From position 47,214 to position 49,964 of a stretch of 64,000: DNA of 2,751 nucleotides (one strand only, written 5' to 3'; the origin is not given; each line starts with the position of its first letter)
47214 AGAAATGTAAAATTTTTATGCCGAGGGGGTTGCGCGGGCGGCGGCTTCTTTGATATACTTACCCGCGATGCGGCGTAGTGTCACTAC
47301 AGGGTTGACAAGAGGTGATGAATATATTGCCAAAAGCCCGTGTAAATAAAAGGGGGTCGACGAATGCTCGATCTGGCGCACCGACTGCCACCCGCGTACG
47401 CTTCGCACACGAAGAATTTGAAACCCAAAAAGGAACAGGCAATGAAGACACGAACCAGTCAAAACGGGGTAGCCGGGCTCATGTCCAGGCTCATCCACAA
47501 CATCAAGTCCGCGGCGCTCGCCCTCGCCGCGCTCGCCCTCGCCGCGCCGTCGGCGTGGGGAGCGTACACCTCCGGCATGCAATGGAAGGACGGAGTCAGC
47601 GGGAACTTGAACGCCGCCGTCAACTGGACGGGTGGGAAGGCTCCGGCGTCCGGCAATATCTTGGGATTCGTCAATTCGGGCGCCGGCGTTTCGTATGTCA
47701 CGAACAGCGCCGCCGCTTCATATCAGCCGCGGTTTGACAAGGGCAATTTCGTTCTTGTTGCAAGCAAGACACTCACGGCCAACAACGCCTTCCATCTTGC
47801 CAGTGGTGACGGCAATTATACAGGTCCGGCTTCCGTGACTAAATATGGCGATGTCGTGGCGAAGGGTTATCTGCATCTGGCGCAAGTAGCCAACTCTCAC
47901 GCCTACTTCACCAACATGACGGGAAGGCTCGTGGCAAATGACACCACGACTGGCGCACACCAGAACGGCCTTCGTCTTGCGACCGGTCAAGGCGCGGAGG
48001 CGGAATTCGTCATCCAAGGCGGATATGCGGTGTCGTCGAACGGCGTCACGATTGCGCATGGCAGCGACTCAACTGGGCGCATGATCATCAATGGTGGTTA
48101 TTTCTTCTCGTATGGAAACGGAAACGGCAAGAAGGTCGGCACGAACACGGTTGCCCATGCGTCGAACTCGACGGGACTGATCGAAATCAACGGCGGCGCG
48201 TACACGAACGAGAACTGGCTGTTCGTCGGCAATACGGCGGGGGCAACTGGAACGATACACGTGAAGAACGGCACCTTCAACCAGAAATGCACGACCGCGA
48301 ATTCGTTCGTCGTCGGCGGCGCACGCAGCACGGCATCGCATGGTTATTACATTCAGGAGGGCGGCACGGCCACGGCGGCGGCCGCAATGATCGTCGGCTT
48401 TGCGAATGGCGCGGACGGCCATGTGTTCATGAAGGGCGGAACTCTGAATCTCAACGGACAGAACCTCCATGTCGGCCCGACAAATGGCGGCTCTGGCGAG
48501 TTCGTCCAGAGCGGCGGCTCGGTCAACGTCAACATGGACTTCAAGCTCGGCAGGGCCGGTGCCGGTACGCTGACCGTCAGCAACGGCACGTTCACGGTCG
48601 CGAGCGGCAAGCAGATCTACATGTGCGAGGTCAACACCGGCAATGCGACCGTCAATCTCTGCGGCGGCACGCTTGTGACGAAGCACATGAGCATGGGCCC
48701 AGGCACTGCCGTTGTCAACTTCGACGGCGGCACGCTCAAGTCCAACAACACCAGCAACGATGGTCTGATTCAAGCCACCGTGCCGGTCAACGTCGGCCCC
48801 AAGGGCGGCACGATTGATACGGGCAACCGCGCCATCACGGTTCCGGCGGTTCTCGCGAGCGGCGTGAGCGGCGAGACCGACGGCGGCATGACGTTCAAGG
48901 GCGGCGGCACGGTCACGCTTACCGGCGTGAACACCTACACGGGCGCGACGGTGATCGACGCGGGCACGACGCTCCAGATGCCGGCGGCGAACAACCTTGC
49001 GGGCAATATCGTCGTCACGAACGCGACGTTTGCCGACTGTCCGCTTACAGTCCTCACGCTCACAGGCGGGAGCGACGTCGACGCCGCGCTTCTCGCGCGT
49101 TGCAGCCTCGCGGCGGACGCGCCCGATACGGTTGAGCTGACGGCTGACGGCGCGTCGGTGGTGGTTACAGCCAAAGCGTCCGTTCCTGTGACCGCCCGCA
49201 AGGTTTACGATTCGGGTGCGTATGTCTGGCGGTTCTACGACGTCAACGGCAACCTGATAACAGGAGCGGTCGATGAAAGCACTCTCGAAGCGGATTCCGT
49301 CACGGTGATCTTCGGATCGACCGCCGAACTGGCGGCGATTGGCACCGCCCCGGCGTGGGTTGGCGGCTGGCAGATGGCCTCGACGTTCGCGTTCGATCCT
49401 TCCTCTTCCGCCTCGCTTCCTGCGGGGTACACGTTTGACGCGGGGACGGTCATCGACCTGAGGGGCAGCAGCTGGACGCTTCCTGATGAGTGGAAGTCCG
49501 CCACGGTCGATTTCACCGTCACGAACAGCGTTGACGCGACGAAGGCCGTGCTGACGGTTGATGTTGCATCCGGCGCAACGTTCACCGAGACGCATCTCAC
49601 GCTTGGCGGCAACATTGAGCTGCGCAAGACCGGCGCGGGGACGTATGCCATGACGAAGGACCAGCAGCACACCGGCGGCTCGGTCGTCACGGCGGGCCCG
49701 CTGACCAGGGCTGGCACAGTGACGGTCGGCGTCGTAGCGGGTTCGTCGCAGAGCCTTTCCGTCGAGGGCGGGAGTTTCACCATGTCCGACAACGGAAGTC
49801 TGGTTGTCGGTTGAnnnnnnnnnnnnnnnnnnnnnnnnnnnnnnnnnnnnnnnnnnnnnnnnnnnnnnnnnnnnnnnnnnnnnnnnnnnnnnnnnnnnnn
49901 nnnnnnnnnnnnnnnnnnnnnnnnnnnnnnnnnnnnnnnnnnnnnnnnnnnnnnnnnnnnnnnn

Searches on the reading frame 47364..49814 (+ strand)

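Call 9: search_protein_families(library=pfam, proteins=[window:47364-49814:+], max_evalue=0.001)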
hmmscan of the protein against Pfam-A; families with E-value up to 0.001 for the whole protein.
window:47364-49814:+ (816 aa): 1 family
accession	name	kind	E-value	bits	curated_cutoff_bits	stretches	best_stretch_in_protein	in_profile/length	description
PF12951.13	PATR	-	2.4e-06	27.9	27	1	513-535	5-27/30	Passenger-associated-transport-repeat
